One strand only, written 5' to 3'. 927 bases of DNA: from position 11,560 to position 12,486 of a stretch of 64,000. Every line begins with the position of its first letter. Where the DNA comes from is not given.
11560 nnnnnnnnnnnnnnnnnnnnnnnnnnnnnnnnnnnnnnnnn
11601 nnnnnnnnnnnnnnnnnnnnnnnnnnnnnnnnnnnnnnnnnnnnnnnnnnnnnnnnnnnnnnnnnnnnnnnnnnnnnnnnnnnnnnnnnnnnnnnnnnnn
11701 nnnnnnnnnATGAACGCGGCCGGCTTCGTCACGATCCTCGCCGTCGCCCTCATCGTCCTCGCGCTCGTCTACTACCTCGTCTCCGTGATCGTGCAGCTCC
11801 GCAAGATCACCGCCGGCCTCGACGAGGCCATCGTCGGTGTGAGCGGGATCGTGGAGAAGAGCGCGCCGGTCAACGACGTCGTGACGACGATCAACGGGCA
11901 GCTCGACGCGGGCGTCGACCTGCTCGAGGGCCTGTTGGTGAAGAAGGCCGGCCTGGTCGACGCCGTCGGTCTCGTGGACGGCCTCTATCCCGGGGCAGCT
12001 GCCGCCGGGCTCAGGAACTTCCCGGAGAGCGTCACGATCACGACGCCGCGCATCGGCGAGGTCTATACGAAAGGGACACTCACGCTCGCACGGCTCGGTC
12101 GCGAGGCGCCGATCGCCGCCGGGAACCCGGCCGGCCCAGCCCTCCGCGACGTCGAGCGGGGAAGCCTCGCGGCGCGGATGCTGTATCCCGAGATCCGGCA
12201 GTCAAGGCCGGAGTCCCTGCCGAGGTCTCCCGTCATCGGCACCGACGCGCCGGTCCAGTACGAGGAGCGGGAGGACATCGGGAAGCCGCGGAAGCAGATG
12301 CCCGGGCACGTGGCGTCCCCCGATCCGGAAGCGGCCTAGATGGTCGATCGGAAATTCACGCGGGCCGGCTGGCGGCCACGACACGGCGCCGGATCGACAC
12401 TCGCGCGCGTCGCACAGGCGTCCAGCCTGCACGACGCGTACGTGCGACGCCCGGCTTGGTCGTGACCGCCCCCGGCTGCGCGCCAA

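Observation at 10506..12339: Array of five translationally coupled small bitopic membrane proteins (DUF948-like layout)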

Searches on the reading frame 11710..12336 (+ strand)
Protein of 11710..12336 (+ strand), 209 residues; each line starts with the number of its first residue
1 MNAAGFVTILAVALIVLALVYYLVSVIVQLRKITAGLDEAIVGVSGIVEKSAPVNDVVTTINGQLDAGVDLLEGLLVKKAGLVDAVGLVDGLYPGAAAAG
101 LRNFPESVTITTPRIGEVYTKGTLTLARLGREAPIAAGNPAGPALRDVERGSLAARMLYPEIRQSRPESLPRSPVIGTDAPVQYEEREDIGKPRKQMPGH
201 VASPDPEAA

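Call 3: search_protein_families(library=pfam, proteins=[window:11710-12336:+], max_evalue=10)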
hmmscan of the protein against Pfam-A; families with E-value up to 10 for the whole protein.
window:11710-12336:+ (209 aa): 1 family
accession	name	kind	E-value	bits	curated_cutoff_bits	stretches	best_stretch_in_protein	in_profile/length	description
PF06103.16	DUF948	-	0.72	10.5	37.2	1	8-62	4-57/89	Bacterial protein of unknown function (DUF948)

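Call 4: search_protein_families(library=ncbifam, proteins=[window:11710-12336:+], max_evalue=10)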
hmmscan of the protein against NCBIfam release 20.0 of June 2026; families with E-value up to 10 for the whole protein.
window:11710-12336:+ (209 aa): 1 family
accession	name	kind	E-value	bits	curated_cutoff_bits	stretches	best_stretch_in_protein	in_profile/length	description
NF006342.0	PRK08569.1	equivalog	0.024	14.6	143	1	21-71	82-130/193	50S ribosomal protein L18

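Call 8: find_homologous_proteins(query=window:11710-12336:+, max_evalue=0.001)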
Query window:11710-12336:+ (209 aa): 7214 proteins with E <= 0.001 among 8000 candidates; the best 120 are listed.
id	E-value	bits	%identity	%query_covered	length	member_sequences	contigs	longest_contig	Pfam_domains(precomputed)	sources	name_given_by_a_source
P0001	7.2e-109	380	93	96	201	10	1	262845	-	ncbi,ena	-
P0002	6.3e-108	377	91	96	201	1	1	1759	-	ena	-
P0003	7.3e-107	374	90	96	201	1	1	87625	-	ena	-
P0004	1.2e-106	373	91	96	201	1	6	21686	-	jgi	jgi:hypothetical protein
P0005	1.8e-106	372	91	96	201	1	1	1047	-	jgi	jgi:hypothetical protein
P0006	2.0e-106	372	91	96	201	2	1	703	-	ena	-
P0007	6.1e-106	371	90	96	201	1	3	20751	-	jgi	jgi:hypothetical protein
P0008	6.1e-106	371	91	96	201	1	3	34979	-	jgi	jgi:hypothetical protein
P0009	1.9e-105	369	89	96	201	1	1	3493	-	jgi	jgi:hypothetical protein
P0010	1.9e-105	369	90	96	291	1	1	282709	-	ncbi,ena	-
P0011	3.0e-105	369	88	96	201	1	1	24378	-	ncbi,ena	-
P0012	4.3e-105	368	89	96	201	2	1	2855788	-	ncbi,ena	-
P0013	9.6e-105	367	89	95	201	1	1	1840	-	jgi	jgi:hypothetical protein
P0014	5.4e-104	364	88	95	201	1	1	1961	-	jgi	jgi:hypothetical protein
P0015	6.5e-104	364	88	96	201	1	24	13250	-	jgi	jgi:hypothetical protein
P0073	2.8e-100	352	83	93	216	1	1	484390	-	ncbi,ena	-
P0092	1.1e-99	350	80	100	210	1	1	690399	-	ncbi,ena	-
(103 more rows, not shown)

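Call 10: find_encoding_contigs(protein=P0012, flank=8000, max_places=3)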
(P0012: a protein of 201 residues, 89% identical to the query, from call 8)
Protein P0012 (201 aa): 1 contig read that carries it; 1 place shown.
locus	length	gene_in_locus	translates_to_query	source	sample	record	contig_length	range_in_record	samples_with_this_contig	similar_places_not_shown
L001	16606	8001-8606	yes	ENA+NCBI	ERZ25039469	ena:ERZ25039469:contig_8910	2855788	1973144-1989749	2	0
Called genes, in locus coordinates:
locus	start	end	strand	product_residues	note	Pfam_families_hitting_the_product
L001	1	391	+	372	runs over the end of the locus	PF01266:DAO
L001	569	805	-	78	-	-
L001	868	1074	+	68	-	-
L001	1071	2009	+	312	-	PF04307:YdjM (weak)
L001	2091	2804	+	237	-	PF00561:Abhydrolase_1, PF12697:Abhydrolase_6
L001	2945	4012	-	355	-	PF02421:FeoB_N (faint), PF03193:RsgA_GTPase, PF00005:ABC_tran (weak), PF01926:MMR_HSR1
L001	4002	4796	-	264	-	PF13302:Acetyltransf_3 (weak), PF00583:Acetyltransf_1 (weak)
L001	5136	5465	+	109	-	-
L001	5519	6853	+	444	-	PF01266:DAO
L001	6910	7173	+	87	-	-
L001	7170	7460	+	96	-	-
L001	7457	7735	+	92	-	-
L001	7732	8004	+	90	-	-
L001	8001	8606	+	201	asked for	-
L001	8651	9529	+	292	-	PF00941:FAD_binding_5, PF03450:CO_deh_flav_C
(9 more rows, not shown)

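Call 11: find_encoding_contigs(protein=P0092, flank=8000, max_places=2)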
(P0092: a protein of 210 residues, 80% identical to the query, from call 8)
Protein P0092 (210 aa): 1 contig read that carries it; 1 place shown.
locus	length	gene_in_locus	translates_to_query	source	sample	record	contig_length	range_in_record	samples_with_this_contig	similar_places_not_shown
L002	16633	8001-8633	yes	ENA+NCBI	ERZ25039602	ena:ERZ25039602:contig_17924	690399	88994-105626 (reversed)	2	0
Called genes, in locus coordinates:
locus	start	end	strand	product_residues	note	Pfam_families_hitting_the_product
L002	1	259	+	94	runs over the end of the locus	PF02148:zf-UBP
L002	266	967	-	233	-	PF00107:ADH_zinc_N, PF13602:ADH_zinc_N_2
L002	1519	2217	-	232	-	PF08240:ADH_N, PF00107:ADH_zinc_N (weak)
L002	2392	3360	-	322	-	PF08240:ADH_N, PF00107:ADH_zinc_N, PF13602:ADH_zinc_N_2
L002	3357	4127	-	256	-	PF00293:NUDIX, PF21906:WHD_NrtR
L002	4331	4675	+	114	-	PF04828:GFA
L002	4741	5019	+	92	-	-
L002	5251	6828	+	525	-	PF20159:YidB (faint)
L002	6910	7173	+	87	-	-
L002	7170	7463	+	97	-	-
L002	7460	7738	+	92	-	-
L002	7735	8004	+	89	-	-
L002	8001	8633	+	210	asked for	-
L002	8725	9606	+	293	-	PF00941:FAD_binding_5, PF03450:CO_deh_flav_C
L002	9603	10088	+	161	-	PF01799:Fer2_2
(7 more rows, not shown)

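Call 12: find_encoding_contigs(protein=P0073, flank=8000, max_places=2)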
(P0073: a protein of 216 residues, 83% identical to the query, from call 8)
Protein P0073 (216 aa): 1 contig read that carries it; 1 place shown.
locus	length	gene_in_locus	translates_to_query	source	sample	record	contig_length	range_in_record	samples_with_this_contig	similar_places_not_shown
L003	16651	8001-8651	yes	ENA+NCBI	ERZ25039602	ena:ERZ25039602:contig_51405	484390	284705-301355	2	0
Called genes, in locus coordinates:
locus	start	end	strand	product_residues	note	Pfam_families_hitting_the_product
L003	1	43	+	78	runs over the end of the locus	-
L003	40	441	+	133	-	PF07883:Cupin_2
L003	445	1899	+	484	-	PF01266:DAO, PF13450:NAD_binding_8 (faint)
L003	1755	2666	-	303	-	PF01488:Shikimate_DH (faint), PF02826:2-Hacid_dh_C (weak), PF03446:NAD_binding_2, PF03807:F420_oxidored, PF09130:DUF1932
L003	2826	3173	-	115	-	PF00392:GntR, PF13545:HTH_Crp_2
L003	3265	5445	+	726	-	-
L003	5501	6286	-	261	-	PF00753:Lactamase_B, PF23023:Anti-Pycsar_Apyc1, PF12706:Lactamase_B_2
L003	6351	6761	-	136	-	-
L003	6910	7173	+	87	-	-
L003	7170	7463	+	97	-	-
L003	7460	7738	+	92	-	-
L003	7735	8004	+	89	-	-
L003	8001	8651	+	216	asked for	-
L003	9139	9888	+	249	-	-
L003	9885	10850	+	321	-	-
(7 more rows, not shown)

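Call 16: search_protein_representatives(protein=window:11710-12336:+)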
Query: 209 residues. Proteins with E-value up to 0.001 (for the whole library): 331; up to 1e-10: 210; up to 1e-30: 69. The best 150 are listed.
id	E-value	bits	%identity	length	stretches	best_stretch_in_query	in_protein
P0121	1.2e-81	289.8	72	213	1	1-201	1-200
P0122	1.3e-78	279.9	76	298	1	1-191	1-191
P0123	8.3e-77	274.0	70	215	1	1-201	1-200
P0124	6.8e-68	244.9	70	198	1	4-189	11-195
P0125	7.2e-64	231.8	75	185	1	54-203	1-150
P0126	3.3e-62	226.4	78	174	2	102-199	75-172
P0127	5.9e-60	219.0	60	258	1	1-206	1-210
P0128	3.3e-57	210.1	78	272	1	1-143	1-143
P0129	3.1e-56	206.9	76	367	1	8-155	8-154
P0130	1.3e-55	204.8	71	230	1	2-157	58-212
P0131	2.9e-54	200.5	75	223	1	7-143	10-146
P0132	5.6e-54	199.5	76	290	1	60-191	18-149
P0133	9.0e-54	198.9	79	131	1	1-131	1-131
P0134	2.3e-53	197.5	81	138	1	84-197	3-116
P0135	1.0e-51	192.1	81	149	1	27-142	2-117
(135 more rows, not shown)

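Call 19: find_related_loci(query=A3, collection=genome_contigs, flank=10000)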
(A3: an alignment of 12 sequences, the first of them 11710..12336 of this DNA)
Query A3 (209 aa) in genome_contigs; peptide patterns used: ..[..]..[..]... (x = any residue, [..] = any of these).
569 stretches matched a pattern; 518 encode a relative of the query (tblastn E <= 1e-3); the best 80 are kept; 80 distinct loci.
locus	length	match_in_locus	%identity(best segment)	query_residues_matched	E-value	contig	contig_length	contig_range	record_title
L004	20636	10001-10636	88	1-207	6e-115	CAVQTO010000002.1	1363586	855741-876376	MAG: uncultured Actinomycetes bacterium isolate MFD06742.bin.2.194 genome assembly, contig: contig_1422, whole genome sh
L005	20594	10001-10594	84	1-198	2e-106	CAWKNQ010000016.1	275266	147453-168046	MAG: uncultured Gaiellaceae bacterium isolate MFD09267.bin.2.298 genome assembly, contig: contig_29551, whole genome sho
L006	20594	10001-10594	90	1-198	2e-106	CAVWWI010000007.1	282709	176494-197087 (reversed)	MAG: uncultured Actinomycetes bacterium isolate MFD05088.bin.2.33 genome assembly, contig: contig_18758, whole genome sh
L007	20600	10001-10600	84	3-202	7e-106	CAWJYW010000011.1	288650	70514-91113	MAG: uncultured Gaiellaceae bacterium isolate MFD06742.bin.2.263 genome assembly, contig: contig_23577, whole genome sho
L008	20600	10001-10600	85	3-202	2e-105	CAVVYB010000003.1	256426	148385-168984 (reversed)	MAG: uncultured Gaiellaceae bacterium isolate MFD00962.bin.2.122 genome assembly, contig: contig_122157, whole genome sh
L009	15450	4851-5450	85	3-202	6e-104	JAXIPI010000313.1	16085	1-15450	MAG: Gaiellaceae bacterium isolate Fractures_MAG_15 c_000000068024, whole genome shotgun sequence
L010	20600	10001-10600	83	3-202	3e-103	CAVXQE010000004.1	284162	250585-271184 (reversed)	MAG: uncultured Gaiellaceae bacterium isolate MFD00392.bin.2.280 genome assembly, contig: contig_26950, whole genome sho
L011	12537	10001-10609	81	1-203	2e-102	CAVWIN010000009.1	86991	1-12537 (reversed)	MAG: uncultured Thermoleophilia bacterium isolate MFD02159.bin.2.56 genome assembly, contig: contig_23126, whole genome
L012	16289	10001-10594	88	1-198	1e-101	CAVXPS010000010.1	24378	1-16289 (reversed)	MAG: uncultured Actinomycetes bacterium isolate MFD05454.bin.1.254 genome assembly, contig: contig_32034, whole genome s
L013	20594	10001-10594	82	1-198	2e-101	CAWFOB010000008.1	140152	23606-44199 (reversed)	MAG: uncultured Thermoleophilia bacterium isolate MFD06085.bin.2.33 genome assembly, contig: contig_58751, whole genome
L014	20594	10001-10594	89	1-198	2e-101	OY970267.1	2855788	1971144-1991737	MAG: uncultured Actinomycetes bacterium isolate MFD00962.bin.1.19 genome assembly, chromosome: 1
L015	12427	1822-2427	79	3-204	1e-100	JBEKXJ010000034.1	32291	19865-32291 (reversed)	MAG: Solirubrobacteraceae bacterium isolate SPRUCE 649 SPRUCE_649_34, whole genome shotgun sequence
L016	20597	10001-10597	84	3-201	1e-100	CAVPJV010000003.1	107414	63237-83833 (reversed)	MAG: uncultured Gaiellaceae bacterium isolate MFD10007.bin.1.245 genome assembly, contig: contig_33322, whole genome sho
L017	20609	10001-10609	79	1-203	7e-100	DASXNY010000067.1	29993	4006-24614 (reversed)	MAG TPA_asm: Thermoleophilaceae bacterium isolate SMAG_U5366 k141_255491, whole genome shotgun sequence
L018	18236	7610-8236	81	3-209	1e-99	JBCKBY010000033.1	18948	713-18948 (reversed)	Gaiellaceae bacterium isolate SLM_LV1_BS-B14 Node_33_length_18948_cov_25.157178, whole genome shotgun sequence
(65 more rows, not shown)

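Call 30: find_related_loci(query=A4, collection=metagenome_contigs, flank=10000)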
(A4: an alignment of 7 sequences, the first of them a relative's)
Query A4 (286 aa) in metagenome_contigs; peptide patterns used: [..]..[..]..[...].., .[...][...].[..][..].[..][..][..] (x = any residue, [..] = any of these).
600 stretches matched a pattern (row limit reached: there are more); 270 encode a relative of the query (tblastn E <= 1e-3); the best 80 are kept; 80 distinct loci.
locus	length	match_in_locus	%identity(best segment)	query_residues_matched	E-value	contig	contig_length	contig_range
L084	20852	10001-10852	80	1-286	1e-133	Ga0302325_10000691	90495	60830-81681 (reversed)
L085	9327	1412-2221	79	1-258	1e-132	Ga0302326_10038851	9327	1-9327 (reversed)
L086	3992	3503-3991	83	1-163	4e-84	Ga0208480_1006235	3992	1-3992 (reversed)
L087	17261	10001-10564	70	7-203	5e-80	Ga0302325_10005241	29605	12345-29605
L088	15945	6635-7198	70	7-203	5e-80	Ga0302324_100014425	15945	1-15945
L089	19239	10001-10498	71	29-203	1e-72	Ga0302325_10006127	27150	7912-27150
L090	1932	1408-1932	54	7-187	2e-53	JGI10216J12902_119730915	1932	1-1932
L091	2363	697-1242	52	14-195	8e-51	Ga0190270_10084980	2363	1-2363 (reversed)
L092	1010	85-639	51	7-191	2e-53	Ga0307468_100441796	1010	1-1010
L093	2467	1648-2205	53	8-193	3e-49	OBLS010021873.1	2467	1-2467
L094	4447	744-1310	51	7-195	1e-48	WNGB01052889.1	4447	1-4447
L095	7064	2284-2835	51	8-191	4e-48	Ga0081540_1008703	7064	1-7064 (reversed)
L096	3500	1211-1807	50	8-206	5e-47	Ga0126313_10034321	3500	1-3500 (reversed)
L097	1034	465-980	51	23-194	7e-49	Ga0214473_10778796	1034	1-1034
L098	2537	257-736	54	32-191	2e-46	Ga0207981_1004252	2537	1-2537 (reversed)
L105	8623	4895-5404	54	22-195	3e-43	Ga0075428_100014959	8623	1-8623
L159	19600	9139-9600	49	33-195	3e-38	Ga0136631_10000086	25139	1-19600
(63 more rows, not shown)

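Call 34: search_protein_families(library=pfam, proteins=[L014:19276-19698:+, L105:3266-3700:+, L159:3918-4730:+, L159:5103-5693:+], max_evalue=0.1)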
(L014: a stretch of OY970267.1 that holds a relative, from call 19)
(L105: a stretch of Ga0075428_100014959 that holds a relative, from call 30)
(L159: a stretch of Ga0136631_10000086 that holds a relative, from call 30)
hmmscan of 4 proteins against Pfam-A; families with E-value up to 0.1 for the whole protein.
L014:19276-19698:+ (141 aa): 1 family
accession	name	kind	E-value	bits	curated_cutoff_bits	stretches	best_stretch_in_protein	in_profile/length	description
PF06240.19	COXG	-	2.4e-12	47.2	22.2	1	7-135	3-132/140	Carbon monoxide dehydrogenase subunit G (CoxG)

L105:3266-3700:+ (145 aa): 4 families
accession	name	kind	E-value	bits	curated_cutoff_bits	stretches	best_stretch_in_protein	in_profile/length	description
PF06240.19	COXG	-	4e-20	72.4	22.2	1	6-143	2-136/140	Carbon monoxide dehydrogenase subunit G (CoxG)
PF10604.15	Polyketide_cyc2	-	3.7e-06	27.7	27.4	1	2-144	3-139/142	Polyketide cyclase / dehydrase and lipid transport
PF08327.17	AHSA1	-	0.013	16.1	22.1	1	71-142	58-124/125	Activator of Hsp90 ATPase homolog 1-like protein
PF03364.25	Polyketide_cyc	-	0.074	13.8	23.4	0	9-118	1-102/126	Polyketide cyclase / dehydrase and lipid transport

L159:3918-4730:+ (271 aa): 2 families
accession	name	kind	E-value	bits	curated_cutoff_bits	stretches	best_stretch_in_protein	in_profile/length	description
PF06009.19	Laminin_II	-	0.0018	18.7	33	1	107-181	5-79/138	Laminin Domain II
PF07889.17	DUF1664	-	0.012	16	34.6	0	81-131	71-120/124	Protein of unknown function (DUF1664)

L159:5103-5693:+ (197 aa): 1 family
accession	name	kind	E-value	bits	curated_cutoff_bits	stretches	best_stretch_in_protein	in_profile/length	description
PF01789.22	PsbP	-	0.00058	20.4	23.5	1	49-191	5-152/155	PsbP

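Call 46: search_solved_structures(query=A5, max_evalue=10)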
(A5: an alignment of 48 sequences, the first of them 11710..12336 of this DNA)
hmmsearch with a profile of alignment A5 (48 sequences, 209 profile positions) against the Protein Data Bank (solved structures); distinct sequences matched with E-value up to 10: 2.
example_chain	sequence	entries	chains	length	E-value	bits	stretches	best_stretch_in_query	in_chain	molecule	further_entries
9t0z_J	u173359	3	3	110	0.39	13.3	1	45-81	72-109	Small ribosomal subunit protein uS10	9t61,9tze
2n28_A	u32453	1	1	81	0.78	12.3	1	2-45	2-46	Protein Vpu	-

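Call 53: predict_structure(alignment_id=A10)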
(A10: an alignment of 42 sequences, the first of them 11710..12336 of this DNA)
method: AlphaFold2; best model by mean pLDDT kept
length: 209 residues; sequences in the alignment: 42
mean_pLDDT: 67.4   pTM: 0.34
mean pLDDT of the five models: 67.4, 66.7, 63.6, 62.2, 57.9
residues with pLDDT >= 90: 28; 70-90: 79; 50-70: 41; < 50: 61
segments of 3 or more residues with pLDDT < 50: 138-165, 172-176, 179-181, 183-187, 195-209
pLDDT, mean of each block of 10 residues (from residue 1): 85 96 95 88 79 82 86 84 79 71 78 60 58 51 45 45 50 47 48 47 40
secondary structure, 60 per line:
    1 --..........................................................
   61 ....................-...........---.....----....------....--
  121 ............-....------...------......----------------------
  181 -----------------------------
elements in order: H3-80 H82-92 H96-100 H105-108 H115-118 H121-132 H134-137 H153-158

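Call 70: search_dna_similar(query=window:11710-12336:+, collection=plasmids, mode=protein, max_evalue=10, max_rows=15)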
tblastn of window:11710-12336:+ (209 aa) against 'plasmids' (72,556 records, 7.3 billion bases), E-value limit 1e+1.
No match.

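Call 81: find_homologous_proteins(query=L159:9064-10014:+, max_evalue=0.001)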
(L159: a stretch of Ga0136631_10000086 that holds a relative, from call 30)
Query L159:9064-10014:+ (317 aa): 407 proteins with E <= 0.001 among 8000 candidates; the best 120 are listed.
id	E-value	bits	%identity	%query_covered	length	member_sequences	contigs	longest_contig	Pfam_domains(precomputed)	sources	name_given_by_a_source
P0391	1.2e-125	437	75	86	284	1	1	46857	-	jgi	jgi:hypothetical protein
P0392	3.6e-123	429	75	86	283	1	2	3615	-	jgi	jgi:hypothetical protein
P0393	6.1e-121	422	68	93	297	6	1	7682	-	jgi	jgi:hypothetical protein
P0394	8.4e-121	421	69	100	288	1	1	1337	-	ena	-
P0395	1.4e-120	421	69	100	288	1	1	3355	-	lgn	-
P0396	1.9e-120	420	83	76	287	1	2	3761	-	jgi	jgi:hypothetical protein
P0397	2.6e-120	420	69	100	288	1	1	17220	-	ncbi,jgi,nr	ncbi:MAG: hypothetical protein QOD24_2636 [Solirubrobacteraceae bacterium]|jgi:hypothetical protein|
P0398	4.5e-120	419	69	100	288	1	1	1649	-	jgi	jgi:hypothetical protein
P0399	4.8e-120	419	69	100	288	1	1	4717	-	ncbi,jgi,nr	ncbi:MAG: hypothetical protein QOJ85_16 [Solirubrobacteraceae bacterium]|jgi:hypothetical protein|nr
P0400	2.3e-119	417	84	75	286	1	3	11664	-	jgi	jgi:hypothetical protein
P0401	6.1e-119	415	69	100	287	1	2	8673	-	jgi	jgi:hypothetical protein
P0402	8.6e-118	412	73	86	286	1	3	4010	-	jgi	jgi:hypothetical protein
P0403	1.7e-117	411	68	100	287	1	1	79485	-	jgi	jgi:hypothetical protein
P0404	3.7e-117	409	74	86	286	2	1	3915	-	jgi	jgi:hypothetical protein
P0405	2.8e-116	407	69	100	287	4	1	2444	-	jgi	jgi:hypothetical protein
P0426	2.0e-109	384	79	75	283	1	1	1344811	-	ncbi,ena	-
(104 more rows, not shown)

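Call 82: find_encoding_contigs(protein=P0426, flank=10000, max_places=2)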
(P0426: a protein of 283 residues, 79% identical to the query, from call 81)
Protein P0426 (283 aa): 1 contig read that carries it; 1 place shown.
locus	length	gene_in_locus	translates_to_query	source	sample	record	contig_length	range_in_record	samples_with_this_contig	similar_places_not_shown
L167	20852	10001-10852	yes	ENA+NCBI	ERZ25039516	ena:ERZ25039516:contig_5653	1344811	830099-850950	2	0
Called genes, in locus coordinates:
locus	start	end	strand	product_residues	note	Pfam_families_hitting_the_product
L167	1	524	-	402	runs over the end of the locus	PF02771:Acyl-CoA_dh_N, PF02770:Acyl-CoA_dh_M, PF00441:Acyl-CoA_dh_1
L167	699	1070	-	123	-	PF03551:PadR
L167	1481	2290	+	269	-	-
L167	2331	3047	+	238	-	-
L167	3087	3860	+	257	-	-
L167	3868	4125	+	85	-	-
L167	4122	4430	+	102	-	-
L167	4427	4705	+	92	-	-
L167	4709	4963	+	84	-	-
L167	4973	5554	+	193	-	-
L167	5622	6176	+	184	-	-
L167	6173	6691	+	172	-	-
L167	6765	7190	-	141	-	PF14325:DUF4383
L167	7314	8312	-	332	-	PF13353:Fer4_12 (weak), PF04055:Radical_SAM, PF06463:Mob_synth_C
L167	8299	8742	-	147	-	PF01967:MoaC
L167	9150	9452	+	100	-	-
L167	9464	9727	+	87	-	-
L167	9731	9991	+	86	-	-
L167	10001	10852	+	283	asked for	-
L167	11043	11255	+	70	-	-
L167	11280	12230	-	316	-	PF00126:HTH_1, PF03466:LysR_substrate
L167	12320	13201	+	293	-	PF00941:FAD_binding_5, PF03450:CO_deh_flav_C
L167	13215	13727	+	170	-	PF01799:Fer2_2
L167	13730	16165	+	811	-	PF01315:Ald_Xan_dh_C, PF02738:MoCoBD_1, PF20256:MoCoBD_2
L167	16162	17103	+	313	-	PF02625:XdhC_CoxI, PF13478:XdhC_C, PF04945:YHS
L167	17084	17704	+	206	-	PF12804:NTP_transf_3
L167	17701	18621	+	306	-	PF13191:AAA_16 (weak), PF13401:AAA_22 (faint), PF00004:AAA, PF07724:AAA_2, PF07726:AAA_3 (faint), PF07728:AAA_5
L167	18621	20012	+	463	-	PF05762:VWA_CoxE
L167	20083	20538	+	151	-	PF20256:MoCoBD_2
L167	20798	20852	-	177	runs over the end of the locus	PF04264:YceI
